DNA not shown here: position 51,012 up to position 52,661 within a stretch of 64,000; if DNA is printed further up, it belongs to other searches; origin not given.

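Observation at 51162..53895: Relaxase-coupled PD-(D/E)xK-like protein plus AlbA_2/Schlafen-like protein: candidate defence or exclusion cassette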

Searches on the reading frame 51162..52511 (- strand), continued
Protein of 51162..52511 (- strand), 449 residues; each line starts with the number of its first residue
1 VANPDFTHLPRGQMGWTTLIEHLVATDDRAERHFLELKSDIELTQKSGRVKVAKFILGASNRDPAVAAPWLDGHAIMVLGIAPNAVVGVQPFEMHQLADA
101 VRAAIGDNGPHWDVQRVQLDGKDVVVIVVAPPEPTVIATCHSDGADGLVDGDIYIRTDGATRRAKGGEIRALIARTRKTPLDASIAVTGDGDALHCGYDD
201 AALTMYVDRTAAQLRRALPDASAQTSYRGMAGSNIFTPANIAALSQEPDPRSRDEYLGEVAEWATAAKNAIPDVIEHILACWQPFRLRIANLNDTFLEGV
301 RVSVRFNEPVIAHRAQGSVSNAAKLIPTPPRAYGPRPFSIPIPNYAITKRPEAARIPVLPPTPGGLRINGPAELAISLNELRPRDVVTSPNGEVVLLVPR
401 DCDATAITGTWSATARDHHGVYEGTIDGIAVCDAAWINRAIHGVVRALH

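Call 50: search_dna_similar(query=window:51162-52511:-, collection=plasmids, mode=protein, max_rows=20)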
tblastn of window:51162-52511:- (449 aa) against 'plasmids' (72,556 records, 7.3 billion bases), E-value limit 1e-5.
Records with a match: 19; places in all: 19; records where one place covers at least 80% of the query: 4.
Best place of each record, by identity: <60% 19.
By first word of the organism name: Streptomyces 4; Mycolicibacterium 3; Rhodococcus 2; Herbiconiux 2; Mycobacterium 2; Clavibacter 2; Dietzia 1; Curtobacterium 1; Nocardia 1; Dermacoccus 1.
By predicted mobility (MOB-suite, as given by PLSDB): mobilizable 10; non-mobilizable 9.
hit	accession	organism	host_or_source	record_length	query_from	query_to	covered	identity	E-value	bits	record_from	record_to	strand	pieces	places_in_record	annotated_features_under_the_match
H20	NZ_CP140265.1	Rhodococcus fascians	cell culture,garbage dump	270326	1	426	95%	33.9%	7e-52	195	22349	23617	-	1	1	ATP-binding protein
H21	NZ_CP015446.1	Streptomyces sp. S8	turfgrass,whole organism,soil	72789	16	426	92%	23.5%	7e-14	82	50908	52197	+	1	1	hypothetical protein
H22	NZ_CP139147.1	Herbiconiux sp. KACC 21604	single cell,Flower of Salvia splendens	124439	1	369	82%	24.3%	8e-10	69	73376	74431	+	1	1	hypothetical protein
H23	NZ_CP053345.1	Herbiconiux sp. SALV-R1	Salvia splendens,cell culture,flower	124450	1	369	82%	24.3%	8e-10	69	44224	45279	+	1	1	hypothetical protein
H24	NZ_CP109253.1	Streptomyces anulatus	-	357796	31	339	69%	25.5%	4e-14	82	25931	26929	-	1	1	hypothetical protein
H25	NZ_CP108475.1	Streptomyces sp. NBC_01255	-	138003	31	313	63%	27.7%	3e-11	74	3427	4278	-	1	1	hypothetical protein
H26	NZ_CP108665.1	Streptomyces globisporus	-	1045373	31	312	63%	24.9%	3e-10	71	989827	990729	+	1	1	record has no annotation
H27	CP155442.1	Dietzia kunjamensis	cell culture,moss extract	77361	9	189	40%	35.4%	1e-24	114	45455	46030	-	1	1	hypothetical protein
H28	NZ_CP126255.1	Curtobacterium sp. MCSS17_016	-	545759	3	175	39%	30.7%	8e-14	81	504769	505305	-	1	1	hypothetical protein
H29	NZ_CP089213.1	Nocardia asteroides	-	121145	5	175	38%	30.3%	2e-10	71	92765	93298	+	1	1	ATP-binding protein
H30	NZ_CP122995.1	Mycolicibacterium aubagnense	wall sediment of Poderosa mine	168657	31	175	32%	33.3%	2e-10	71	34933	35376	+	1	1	hypothetical protein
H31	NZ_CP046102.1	Rhodococcus sp. AQ5-07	Metagenomic Assembly,Chronically low ...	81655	19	175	35%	28.5%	3e-6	57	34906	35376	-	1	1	ATP-binding protein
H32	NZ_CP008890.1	Dermacoccus nishinomiyaensis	hot spring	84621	23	175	34%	28.8%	7e-8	63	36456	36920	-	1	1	RNA-binding domain-containing protein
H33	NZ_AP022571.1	Mycolicibacterium poriferae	-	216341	17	134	26%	36.7%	2e-8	64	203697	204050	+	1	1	RNA-binding domain-containing protein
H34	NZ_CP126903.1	Mycolicibacterium vanbaalenii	cell culture,soil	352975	17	134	26%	35.8%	1e-7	62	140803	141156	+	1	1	RNA-binding domain-containing protein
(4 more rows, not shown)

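Call 52: get_annotated_region(hit=H20, flank=7000)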
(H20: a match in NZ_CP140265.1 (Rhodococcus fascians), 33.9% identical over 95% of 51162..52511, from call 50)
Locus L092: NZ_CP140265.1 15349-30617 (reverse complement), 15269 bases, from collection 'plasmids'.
description: Rhodococcus fascians strain GS01 plasmid pGS01, complete sequence
organism: Rhodococcus fascians (NCBI taxid 1828)
taxonomy: Bacteria; Actinomycetota; Actinomycetes; Mycobacteriales; Nocardiaceae; Rhodococcus; Rhodococcus fascians
host: -; source: cell culture,garbage dump; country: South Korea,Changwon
typing (MOB-suite, as given by PLSDB): mobilizable; relaxase MOBP
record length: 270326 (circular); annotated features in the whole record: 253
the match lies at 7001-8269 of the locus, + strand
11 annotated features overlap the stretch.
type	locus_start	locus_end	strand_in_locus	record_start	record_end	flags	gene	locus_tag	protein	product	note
CDS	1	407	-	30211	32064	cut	-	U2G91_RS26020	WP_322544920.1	site-specific integrase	GO:0015074 - DNA integration [Evidence IEA]; GO:0006310 - DNA recombination [Evidence IEA]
CDS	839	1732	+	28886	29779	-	-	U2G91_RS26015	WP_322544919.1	hypothetical protein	-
CDS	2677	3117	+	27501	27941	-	-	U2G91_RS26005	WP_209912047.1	hypothetical protein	-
CDS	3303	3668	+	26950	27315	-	-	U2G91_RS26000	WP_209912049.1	hypothetical protein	-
CDS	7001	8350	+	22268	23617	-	-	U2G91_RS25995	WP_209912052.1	ATP-binding protein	-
CDS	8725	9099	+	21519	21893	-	-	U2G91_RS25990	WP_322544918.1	hypothetical protein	-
CDS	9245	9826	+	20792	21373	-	-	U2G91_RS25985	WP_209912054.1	hypothetical protein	-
CDS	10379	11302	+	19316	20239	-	-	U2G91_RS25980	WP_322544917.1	hypothetical protein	-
CDS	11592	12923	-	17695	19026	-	-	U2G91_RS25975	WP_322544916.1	cutinase family protein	-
CDS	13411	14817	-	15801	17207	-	-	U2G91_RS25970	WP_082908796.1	IS1380 family transposase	-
CDS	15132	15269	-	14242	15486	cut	-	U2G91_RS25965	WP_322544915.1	recombinase XerD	-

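Call 57: search_protein_families(library=pfam, alignment_id=A2, max_evalue=0.01)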
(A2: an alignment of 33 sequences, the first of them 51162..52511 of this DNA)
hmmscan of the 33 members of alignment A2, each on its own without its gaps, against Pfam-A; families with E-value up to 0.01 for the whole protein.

A. member 1, window:51162-52511:- (449 aa): 1 family
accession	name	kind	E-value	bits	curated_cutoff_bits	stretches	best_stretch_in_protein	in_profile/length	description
PF04326.19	SLFN_AlbA_2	-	0.00021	22.2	25.3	1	31-164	1-117/118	Schlafen, AlbA_2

B. families by the number of members that match (of 33 scanned): 2 families
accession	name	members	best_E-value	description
PF04326.19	SLFN_AlbA_2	6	2e-07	Schlafen, AlbA_2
PF19077.6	Big_13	1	0.0095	Bacterial Ig-like domain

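Call 58: search_solved_structures(query=A2, max_evalue=10, show_alignments=3)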
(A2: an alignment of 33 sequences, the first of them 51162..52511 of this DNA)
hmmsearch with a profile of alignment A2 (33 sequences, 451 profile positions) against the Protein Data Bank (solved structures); distinct sequences matched with E-value up to 10: 9.
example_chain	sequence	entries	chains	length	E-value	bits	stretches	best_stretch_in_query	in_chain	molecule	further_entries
9ylu_A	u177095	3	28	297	0.13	14.1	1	64-175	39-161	CbCash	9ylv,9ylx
8akq_0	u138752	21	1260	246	0.2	13.5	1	14-48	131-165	Chloroplast membrane-associated 30 kD protein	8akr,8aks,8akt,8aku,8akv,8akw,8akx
9hzm_A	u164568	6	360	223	0.23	13.3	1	14-48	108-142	Chloroplast membrane-associated 30 kD protein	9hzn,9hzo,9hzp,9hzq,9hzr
7abk_A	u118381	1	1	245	0.27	13.1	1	14-48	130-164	Chloroplast membrane-associated 30 kD protein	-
7xgl_A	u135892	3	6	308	0.28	13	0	140-171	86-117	Quinolinate Phosphoribosyl Transferase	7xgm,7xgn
9ht3_A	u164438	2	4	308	0.29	12.9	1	247-341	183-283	Probable C4-dicarboxylate-binding periplasmic protein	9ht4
9dtl_A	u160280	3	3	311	0.3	12.9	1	247-341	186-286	C4-dicarboxylate-binding periplasmic protein | C4-dicarboxylate-binding protein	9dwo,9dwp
1x90_A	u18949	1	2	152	0.57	12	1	219-294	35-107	invertase/pectin methylesterase inhibitor family protein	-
1x91_A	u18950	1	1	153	0.59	11.9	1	219-294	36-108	invertase/pectin methylesterase inhibitor family protein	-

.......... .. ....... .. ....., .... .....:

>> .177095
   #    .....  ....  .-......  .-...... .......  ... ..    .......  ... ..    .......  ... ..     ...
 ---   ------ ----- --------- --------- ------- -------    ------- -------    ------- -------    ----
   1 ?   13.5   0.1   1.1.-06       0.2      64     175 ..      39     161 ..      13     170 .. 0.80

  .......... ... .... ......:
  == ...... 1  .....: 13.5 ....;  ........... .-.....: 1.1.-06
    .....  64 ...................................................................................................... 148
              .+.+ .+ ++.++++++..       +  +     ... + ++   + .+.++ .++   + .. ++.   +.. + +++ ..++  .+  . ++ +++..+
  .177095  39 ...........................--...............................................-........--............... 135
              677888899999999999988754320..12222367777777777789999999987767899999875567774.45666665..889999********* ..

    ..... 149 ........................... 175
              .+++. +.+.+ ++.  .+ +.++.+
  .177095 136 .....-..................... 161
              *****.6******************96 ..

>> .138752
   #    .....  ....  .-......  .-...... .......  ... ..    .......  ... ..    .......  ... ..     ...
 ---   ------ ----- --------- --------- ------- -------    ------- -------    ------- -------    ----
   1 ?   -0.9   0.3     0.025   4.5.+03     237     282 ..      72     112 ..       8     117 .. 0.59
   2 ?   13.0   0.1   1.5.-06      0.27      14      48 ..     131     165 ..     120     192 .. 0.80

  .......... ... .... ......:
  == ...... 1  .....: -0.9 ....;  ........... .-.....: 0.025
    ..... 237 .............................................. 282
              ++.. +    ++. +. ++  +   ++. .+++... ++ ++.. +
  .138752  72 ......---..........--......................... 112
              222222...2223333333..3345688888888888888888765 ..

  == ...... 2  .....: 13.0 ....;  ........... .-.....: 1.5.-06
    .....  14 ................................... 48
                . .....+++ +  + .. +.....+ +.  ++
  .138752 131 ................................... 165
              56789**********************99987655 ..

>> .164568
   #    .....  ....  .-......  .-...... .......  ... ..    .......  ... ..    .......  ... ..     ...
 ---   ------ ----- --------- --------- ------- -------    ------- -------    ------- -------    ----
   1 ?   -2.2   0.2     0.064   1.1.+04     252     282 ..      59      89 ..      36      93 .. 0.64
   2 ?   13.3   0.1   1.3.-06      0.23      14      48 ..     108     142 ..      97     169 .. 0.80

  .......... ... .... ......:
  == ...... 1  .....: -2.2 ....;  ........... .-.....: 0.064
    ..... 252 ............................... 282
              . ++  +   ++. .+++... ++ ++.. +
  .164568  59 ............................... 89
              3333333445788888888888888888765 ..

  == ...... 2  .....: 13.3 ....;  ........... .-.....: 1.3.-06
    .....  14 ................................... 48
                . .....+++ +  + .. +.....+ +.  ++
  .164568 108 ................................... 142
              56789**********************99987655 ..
